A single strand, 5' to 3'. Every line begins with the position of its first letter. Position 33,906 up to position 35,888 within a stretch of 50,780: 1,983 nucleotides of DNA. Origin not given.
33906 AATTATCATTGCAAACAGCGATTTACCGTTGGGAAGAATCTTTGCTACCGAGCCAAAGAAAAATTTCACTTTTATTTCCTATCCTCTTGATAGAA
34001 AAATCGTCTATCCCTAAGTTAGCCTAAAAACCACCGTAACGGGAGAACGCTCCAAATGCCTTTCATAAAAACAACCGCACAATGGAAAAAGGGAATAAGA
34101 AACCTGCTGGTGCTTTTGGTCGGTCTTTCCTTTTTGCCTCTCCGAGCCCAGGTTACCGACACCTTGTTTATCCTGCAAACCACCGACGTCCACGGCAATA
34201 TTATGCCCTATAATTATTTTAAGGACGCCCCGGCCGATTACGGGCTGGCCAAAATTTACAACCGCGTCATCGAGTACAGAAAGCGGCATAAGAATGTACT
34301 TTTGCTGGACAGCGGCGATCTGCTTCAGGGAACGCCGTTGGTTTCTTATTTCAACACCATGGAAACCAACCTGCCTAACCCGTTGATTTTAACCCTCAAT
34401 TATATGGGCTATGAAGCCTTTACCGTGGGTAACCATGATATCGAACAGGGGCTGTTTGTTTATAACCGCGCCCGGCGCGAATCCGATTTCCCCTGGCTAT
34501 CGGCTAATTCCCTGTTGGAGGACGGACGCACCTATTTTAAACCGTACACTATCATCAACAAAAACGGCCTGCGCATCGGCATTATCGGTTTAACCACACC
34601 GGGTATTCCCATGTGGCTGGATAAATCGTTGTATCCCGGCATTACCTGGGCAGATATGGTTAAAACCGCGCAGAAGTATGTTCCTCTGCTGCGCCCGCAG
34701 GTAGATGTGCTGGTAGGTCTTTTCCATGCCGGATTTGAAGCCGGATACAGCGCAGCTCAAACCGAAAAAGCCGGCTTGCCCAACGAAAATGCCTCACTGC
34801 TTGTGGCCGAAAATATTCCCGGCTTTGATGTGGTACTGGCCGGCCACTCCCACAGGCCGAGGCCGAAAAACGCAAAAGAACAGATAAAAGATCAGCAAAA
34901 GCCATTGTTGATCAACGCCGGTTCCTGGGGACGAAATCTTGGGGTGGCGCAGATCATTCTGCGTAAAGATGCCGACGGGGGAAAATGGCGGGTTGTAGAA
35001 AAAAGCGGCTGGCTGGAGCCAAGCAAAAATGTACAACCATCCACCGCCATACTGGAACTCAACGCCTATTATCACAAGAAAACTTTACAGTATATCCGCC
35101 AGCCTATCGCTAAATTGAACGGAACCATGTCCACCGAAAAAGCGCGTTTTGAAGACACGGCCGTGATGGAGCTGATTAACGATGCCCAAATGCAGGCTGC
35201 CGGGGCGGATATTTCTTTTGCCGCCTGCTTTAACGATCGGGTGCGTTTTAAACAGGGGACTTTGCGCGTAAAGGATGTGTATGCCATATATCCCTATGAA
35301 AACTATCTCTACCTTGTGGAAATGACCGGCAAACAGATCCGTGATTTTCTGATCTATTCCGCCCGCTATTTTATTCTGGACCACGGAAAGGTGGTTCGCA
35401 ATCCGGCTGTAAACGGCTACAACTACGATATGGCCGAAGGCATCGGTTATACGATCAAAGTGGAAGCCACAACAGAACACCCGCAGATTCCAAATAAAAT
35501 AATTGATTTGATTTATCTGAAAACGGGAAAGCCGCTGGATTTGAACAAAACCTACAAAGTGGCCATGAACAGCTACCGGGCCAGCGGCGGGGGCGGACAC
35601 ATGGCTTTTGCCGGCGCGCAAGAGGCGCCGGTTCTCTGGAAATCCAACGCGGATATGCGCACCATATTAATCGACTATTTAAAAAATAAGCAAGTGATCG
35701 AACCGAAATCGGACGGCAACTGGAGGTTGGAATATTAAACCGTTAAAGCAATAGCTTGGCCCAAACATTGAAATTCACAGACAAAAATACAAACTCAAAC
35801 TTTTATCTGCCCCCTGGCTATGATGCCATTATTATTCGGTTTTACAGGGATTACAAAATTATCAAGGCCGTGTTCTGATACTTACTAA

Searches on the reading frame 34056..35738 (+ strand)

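Call 96: search_protein_families(library=pfam, proteins=[window:34056-35738:+], max_evalue=0.00001)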
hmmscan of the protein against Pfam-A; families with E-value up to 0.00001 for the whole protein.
window:34056-35738:+ (560 aa): 2 families
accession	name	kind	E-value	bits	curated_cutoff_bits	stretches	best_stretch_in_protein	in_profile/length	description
PF02872.23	5_nucleotid_C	-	2.5e-31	109.4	23.6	1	351-519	2-157/158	5'-nucleotidase, C-terminal domain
PF00149.33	Metallophos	-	5.4e-10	40.5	21.5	1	39-268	3-191/191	Calcineurin-like phosphoesterase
